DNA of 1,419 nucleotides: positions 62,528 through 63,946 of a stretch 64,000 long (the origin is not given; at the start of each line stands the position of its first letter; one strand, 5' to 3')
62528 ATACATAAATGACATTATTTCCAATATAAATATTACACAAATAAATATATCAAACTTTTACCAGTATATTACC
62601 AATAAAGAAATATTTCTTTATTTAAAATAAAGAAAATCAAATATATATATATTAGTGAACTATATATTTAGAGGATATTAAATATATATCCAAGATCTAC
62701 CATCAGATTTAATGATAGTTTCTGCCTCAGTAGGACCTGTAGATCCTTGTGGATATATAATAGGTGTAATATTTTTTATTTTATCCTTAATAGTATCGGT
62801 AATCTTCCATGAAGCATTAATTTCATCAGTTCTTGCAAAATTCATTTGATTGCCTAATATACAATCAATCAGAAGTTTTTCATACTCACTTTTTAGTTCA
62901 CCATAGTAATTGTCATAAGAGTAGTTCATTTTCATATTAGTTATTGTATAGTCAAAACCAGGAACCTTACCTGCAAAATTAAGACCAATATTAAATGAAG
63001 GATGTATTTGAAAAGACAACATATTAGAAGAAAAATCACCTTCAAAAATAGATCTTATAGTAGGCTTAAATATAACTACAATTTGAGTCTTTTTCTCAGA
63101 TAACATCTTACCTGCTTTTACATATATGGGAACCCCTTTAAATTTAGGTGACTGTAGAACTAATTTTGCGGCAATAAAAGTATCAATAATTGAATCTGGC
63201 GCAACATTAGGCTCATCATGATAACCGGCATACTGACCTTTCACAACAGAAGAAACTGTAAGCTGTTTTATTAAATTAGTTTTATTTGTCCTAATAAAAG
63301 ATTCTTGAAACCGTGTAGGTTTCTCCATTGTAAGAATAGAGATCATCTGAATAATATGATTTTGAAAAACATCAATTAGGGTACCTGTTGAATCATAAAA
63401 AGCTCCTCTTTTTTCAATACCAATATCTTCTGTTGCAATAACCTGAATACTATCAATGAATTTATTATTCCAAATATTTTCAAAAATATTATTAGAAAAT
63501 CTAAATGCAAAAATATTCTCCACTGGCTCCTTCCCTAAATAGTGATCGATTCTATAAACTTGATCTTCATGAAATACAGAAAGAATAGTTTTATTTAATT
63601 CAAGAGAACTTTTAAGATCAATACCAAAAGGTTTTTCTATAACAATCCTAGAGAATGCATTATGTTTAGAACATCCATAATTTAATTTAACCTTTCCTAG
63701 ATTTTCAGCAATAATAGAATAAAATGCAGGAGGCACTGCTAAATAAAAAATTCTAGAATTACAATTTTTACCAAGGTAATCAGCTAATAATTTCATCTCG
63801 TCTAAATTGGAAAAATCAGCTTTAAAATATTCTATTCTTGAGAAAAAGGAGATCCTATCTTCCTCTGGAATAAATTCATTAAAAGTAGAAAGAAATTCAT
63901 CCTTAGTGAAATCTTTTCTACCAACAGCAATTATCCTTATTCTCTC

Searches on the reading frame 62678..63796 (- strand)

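Call 60: search_protein_families(library=pfam, proteins=[window:62678-63796:-], max_evalue=0.001)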
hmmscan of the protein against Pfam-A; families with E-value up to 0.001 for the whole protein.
window:62678-63796:- (372 aa): 2 families
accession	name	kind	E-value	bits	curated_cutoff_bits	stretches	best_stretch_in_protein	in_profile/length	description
PF02781.21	G6PD_C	-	5.7e-86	288.7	27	1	97-369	2-295/296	Glucose-6-phosphate dehydrogenase, C-terminal domain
PF00479.28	G6PD_N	-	3e-30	106.7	22.1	1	11-94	104-183/183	Glucose-6-phosphate dehydrogenase, NAD binding domain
